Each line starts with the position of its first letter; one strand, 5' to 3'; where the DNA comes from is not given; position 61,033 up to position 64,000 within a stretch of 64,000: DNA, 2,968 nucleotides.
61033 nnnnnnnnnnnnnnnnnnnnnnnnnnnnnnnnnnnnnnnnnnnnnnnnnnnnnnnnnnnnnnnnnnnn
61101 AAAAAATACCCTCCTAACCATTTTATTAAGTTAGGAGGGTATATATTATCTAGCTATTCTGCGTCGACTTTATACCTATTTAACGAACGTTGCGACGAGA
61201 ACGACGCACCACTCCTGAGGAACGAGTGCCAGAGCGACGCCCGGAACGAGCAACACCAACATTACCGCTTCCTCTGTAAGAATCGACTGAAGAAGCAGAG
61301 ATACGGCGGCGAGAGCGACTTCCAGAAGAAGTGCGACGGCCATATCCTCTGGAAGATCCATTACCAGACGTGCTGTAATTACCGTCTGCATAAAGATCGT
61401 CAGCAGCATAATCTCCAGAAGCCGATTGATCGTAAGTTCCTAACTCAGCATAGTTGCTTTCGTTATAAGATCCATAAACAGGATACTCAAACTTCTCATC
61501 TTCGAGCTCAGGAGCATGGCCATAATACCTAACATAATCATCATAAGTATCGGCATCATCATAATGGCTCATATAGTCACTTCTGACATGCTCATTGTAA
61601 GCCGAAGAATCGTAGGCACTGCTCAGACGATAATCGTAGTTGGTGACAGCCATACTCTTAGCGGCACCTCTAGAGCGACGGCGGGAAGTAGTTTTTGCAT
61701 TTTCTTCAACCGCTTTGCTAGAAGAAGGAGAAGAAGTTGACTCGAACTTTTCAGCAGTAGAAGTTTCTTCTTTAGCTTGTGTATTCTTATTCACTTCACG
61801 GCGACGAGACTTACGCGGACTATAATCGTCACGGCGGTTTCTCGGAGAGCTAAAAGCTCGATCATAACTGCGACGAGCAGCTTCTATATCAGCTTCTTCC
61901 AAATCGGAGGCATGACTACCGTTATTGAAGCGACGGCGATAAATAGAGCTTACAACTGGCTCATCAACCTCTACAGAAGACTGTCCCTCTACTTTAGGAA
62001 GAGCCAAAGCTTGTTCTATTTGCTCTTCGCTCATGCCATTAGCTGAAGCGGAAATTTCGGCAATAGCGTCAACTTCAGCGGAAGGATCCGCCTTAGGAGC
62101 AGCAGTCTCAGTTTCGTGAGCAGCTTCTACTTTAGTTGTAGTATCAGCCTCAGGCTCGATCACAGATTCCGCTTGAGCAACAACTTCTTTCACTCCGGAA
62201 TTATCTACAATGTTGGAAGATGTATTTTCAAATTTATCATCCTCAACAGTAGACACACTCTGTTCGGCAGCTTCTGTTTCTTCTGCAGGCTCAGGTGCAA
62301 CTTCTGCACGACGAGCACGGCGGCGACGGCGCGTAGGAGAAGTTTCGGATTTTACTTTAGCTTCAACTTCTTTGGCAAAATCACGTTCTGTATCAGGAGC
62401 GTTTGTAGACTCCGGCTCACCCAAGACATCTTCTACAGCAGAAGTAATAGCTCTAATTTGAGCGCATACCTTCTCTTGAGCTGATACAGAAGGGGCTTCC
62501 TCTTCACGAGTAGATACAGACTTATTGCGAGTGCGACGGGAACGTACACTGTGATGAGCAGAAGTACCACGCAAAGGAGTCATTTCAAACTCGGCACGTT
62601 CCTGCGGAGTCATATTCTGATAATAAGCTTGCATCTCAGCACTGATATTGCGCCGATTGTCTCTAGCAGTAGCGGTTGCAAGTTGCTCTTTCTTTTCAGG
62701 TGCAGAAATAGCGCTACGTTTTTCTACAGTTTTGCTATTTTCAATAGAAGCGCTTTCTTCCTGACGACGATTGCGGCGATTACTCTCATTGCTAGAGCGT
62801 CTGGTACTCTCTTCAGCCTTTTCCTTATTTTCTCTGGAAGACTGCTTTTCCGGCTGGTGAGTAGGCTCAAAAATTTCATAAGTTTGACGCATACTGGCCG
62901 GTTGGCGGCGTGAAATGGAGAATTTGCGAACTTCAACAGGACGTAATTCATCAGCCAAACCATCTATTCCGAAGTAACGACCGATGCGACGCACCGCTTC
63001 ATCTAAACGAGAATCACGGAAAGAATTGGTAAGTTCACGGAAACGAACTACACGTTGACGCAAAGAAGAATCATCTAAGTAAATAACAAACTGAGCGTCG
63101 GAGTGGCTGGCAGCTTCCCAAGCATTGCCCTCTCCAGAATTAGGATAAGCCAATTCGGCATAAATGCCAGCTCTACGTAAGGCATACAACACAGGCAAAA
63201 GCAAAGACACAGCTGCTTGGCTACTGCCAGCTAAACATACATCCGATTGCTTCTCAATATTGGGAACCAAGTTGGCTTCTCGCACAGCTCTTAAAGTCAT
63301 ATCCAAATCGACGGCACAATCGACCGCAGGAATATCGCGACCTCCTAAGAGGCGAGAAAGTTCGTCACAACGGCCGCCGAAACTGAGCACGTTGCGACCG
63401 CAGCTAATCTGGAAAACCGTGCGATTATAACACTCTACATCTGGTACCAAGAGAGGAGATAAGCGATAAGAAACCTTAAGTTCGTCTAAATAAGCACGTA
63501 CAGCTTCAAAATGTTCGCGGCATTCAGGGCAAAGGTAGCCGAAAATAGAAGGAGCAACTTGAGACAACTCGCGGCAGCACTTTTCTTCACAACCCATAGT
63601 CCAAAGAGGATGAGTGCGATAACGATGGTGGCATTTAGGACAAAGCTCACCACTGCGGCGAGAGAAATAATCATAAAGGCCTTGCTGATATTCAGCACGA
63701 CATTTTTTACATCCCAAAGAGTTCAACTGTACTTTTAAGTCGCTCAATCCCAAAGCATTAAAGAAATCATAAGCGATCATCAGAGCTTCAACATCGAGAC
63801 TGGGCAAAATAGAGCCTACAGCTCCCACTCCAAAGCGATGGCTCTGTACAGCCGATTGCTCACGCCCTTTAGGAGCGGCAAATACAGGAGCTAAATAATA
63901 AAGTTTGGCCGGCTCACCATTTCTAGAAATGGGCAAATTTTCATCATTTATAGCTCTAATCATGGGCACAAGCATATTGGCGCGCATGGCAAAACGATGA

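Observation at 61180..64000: Degenerate HisRS/HisZ-like core with Cys-rich insertions fused to a >550-aa Arg/Ser/Glu-rich disordered tail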

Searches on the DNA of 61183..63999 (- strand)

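Call 51: search_rna_families(sources=[L001, L004, L005, L006, L008, L019, L026], threshold=gathering)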
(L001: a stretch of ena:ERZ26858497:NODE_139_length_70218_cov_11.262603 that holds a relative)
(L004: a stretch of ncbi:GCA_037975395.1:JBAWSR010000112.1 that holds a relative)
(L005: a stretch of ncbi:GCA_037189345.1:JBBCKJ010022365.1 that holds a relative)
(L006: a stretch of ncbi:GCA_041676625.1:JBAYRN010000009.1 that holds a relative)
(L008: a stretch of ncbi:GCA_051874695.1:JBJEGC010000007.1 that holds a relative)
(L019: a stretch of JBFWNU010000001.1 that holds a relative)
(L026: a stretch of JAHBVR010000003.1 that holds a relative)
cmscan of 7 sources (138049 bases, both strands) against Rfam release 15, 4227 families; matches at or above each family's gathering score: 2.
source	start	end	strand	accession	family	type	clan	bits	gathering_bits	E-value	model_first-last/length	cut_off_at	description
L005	3535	3608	+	RF00005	tRNA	Gene; tRNA;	CL00001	75.3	29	2.4e-14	1-71/71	no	tRNA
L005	4136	4208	+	RF00005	tRNA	Gene; tRNA;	CL00001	59.6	29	4.8e-10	1-71/71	no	tRNA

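Call 52: search_rna_families(source=L001, start=9350, end=10050, threshold=evalue, max_evalue=1)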
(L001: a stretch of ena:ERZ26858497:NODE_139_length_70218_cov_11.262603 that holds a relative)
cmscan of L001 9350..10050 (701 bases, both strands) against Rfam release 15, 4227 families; matches with E-value up to 1: 0.
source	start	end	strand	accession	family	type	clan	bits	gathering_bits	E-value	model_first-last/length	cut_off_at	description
